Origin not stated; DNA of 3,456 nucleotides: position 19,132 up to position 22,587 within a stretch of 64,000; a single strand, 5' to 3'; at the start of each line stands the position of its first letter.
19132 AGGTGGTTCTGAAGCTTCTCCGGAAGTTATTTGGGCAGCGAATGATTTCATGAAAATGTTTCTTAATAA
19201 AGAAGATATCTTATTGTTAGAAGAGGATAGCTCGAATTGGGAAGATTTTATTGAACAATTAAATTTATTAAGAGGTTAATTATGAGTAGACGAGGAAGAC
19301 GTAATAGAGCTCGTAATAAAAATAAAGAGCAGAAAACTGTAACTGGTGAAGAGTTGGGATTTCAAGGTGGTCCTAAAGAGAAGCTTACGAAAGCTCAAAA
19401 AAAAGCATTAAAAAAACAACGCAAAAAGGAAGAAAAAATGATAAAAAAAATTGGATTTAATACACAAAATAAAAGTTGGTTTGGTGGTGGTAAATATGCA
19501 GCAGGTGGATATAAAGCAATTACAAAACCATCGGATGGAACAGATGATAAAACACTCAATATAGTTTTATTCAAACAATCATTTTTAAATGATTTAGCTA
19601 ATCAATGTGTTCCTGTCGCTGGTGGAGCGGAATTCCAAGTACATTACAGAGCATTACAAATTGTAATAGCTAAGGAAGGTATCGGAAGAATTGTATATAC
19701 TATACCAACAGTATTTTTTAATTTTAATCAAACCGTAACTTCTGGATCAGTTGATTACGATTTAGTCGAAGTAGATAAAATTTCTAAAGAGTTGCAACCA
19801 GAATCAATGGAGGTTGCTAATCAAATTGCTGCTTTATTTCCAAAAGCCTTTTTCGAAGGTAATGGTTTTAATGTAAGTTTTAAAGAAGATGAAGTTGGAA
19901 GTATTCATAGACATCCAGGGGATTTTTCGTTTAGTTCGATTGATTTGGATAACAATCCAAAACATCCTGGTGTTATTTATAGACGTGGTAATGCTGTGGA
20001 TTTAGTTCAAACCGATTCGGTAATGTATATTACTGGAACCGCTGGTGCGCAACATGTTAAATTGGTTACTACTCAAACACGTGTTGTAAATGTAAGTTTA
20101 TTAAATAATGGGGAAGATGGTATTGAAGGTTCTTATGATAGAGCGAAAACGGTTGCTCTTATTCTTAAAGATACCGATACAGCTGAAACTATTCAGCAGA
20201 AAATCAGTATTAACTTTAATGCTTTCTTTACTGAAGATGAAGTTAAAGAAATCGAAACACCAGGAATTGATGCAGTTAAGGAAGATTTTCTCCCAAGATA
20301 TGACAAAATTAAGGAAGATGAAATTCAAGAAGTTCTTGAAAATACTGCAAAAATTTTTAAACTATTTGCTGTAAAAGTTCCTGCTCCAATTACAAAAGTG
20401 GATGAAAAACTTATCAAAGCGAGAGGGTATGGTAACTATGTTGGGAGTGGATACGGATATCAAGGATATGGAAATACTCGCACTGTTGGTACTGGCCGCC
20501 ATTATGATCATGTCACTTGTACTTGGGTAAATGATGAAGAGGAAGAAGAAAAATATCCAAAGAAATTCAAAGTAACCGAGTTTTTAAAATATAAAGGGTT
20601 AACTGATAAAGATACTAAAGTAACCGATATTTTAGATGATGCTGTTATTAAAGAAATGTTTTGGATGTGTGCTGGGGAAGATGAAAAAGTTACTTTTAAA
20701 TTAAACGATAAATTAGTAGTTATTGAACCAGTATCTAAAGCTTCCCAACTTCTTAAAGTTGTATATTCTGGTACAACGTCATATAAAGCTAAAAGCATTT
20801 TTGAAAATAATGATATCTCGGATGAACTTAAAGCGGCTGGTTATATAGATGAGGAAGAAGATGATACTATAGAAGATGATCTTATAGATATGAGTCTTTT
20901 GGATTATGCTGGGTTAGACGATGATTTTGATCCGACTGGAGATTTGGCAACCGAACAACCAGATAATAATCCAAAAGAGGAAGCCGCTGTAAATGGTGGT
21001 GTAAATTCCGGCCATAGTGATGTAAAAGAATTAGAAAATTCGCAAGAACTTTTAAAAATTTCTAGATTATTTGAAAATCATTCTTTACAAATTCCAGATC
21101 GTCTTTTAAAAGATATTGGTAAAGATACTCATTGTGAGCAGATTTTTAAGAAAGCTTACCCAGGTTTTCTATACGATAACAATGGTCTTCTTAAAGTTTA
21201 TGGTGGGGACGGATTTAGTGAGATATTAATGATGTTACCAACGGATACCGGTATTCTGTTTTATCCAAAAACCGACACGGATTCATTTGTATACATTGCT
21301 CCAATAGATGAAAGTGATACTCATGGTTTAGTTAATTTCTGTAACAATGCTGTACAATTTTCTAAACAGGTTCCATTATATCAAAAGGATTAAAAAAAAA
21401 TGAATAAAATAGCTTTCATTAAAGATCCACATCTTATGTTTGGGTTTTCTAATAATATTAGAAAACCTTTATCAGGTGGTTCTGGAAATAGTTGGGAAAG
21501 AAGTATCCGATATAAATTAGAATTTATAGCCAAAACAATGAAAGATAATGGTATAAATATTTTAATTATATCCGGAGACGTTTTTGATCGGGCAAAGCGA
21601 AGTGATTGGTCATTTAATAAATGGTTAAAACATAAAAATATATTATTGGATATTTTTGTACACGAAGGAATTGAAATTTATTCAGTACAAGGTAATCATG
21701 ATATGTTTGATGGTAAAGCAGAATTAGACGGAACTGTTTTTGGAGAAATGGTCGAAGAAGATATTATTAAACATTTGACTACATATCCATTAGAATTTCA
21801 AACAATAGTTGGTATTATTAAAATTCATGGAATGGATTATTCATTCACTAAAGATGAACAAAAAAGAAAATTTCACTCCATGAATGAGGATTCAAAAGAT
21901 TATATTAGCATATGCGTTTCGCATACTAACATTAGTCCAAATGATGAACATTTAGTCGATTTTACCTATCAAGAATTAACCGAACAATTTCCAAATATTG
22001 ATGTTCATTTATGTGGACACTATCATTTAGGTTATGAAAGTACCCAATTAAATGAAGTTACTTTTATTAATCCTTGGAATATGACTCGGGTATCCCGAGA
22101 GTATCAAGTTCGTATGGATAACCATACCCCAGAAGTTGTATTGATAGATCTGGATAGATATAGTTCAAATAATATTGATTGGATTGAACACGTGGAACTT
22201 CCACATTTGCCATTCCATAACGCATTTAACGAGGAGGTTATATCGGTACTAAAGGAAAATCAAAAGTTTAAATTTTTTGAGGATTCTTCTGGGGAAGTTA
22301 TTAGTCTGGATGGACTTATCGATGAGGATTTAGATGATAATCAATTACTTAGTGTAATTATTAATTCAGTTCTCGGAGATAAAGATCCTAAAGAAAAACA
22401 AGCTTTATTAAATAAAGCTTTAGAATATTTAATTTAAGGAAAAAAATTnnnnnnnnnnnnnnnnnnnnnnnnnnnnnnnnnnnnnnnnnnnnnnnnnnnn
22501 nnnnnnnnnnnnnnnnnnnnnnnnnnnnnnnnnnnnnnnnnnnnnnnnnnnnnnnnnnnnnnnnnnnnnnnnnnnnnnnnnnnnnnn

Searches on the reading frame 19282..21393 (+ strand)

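Call 11: search_protein_families(library=phrogs, proteins=[window:19282-21393:+], max_evalue=0.00001)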
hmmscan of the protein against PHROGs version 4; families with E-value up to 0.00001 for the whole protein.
window:19282-21393:+ (703 aa): 0 families

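Call 50: search_protein_families(library=pfam, proteins=[window:19282-21393:+], max_evalue=0.1)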
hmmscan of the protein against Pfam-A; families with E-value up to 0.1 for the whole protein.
window:19282-21393:+ (703 aa): 1 family
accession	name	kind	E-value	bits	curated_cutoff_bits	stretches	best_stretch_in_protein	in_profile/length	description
PF15533.11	Ntox33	-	0.054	14.4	28.4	0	366-392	4-30/65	Bacterial toxin 33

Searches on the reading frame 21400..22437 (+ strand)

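Call 11: search_protein_families(library=phrogs, proteins=[window:21400-22437:+], max_evalue=0.00001)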
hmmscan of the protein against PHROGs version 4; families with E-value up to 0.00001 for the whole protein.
window:21400-22437:+ (345 aa): 2 families
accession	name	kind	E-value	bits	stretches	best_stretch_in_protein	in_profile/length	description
phrog_1649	-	other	3.4e-08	33.5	1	2-214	36-257/308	metallo-phosphoesterase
phrog_100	-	DNA, RNA and nucleotide metabolism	9.1e-06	25.3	1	1-178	28-184/989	SbcD-like subunit of palindrome specific endonuclease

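Call 50: search_protein_families(library=pfam, proteins=[window:21400-22437:+], max_evalue=0.1)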
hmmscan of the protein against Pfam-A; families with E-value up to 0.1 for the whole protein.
window:21400-22437:+ (345 aa): 1 family
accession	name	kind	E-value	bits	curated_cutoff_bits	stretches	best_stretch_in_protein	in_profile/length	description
PF00149.33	Metallophos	-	9e-11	43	21.5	1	4-209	3-189/191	Calcineurin-like phosphoesterase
